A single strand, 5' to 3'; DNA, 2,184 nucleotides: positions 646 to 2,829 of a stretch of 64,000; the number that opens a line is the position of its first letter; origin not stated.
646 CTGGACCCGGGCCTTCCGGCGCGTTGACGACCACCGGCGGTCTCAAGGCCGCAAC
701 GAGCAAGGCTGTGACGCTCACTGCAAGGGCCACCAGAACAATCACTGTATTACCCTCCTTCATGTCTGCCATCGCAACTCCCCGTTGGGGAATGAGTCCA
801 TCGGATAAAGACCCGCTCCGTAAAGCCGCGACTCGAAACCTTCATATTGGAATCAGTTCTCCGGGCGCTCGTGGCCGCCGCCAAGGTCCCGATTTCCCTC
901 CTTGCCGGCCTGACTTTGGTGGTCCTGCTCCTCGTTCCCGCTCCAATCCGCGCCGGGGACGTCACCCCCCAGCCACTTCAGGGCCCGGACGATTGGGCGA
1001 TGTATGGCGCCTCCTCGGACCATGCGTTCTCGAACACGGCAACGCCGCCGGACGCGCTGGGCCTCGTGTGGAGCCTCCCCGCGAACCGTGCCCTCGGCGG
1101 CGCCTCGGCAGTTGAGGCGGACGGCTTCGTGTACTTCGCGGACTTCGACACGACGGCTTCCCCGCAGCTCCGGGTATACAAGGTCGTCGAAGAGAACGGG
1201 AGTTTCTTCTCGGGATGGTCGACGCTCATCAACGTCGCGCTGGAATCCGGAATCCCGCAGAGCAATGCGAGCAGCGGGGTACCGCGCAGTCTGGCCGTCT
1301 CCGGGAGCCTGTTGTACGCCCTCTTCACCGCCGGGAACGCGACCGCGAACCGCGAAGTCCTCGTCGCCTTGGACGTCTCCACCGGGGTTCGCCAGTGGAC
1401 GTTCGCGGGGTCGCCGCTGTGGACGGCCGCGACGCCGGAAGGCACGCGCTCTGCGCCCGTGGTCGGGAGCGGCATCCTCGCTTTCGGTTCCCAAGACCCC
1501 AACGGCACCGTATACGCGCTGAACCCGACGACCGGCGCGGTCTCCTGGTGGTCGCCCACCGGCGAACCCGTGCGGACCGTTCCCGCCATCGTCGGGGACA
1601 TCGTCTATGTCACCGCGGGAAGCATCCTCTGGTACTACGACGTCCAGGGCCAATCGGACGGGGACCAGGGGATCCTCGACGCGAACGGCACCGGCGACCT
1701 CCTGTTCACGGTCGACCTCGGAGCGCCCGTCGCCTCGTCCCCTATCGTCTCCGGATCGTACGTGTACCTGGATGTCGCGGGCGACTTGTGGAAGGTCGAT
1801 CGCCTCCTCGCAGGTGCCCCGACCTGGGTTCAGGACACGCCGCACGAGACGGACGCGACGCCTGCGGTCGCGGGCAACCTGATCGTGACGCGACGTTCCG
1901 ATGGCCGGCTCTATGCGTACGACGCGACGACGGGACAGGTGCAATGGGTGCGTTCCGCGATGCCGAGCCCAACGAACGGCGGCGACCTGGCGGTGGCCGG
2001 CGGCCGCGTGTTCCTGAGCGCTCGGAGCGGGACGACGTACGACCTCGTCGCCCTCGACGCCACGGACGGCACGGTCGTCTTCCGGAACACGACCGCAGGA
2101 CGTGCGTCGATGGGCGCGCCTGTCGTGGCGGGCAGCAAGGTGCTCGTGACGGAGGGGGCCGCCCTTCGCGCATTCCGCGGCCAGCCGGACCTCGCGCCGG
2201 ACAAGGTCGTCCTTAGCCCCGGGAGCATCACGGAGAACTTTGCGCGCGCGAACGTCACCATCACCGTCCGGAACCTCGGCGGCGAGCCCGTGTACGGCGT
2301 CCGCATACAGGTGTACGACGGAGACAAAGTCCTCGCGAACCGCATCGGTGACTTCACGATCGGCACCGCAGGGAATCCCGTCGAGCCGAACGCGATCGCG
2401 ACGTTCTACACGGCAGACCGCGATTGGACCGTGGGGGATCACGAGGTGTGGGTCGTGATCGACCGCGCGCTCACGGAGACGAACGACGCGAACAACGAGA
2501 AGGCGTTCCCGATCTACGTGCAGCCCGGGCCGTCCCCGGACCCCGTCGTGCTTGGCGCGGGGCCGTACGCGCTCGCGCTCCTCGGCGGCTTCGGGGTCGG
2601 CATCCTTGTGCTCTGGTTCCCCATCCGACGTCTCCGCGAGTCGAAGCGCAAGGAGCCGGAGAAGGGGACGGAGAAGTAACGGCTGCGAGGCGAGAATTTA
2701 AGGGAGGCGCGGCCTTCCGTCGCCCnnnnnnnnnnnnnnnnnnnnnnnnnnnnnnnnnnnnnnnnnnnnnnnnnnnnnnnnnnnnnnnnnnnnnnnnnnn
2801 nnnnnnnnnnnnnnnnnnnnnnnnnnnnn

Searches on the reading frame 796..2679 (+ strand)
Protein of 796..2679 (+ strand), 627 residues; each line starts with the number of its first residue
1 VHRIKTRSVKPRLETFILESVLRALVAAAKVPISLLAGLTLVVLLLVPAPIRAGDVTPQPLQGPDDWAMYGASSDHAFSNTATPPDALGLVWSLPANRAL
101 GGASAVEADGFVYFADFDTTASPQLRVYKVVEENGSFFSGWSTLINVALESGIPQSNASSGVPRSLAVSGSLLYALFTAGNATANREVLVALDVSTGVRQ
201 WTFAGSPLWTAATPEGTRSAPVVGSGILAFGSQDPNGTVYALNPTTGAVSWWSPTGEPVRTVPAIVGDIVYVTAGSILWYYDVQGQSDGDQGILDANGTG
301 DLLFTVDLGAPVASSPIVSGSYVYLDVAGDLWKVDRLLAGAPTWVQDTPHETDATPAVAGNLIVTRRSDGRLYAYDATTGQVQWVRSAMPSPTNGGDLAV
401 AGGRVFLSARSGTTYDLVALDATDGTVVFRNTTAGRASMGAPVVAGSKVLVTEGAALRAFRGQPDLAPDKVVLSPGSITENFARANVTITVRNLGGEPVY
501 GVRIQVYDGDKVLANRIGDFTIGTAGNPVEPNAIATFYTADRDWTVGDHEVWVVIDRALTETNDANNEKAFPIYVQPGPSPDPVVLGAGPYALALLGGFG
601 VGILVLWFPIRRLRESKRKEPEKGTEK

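Call 51: search_protein_families(library=pfam, proteins=[window:796-2679:+], max_evalue=0.0001)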
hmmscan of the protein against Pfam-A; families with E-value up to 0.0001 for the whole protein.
window:796-2679:+ (627 aa): 3 families
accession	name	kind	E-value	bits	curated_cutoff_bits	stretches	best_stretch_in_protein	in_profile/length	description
PF13360.13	PQQ_2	-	1.8e-22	80.6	27.6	2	299-411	52-178/233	Outer membrane protein assembly factor BamB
PF13570.13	Beta-prop_ACSF4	-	7.3e-10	39.2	133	1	204-448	80-314/329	Beta-alanine-activating enzyme, beta-propeller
PF01011.28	PQQ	-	1e-05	24.9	26.7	0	348-386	45-83/595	Glucose/ethanol/alcohol dehydrogenase, beta-propeller domain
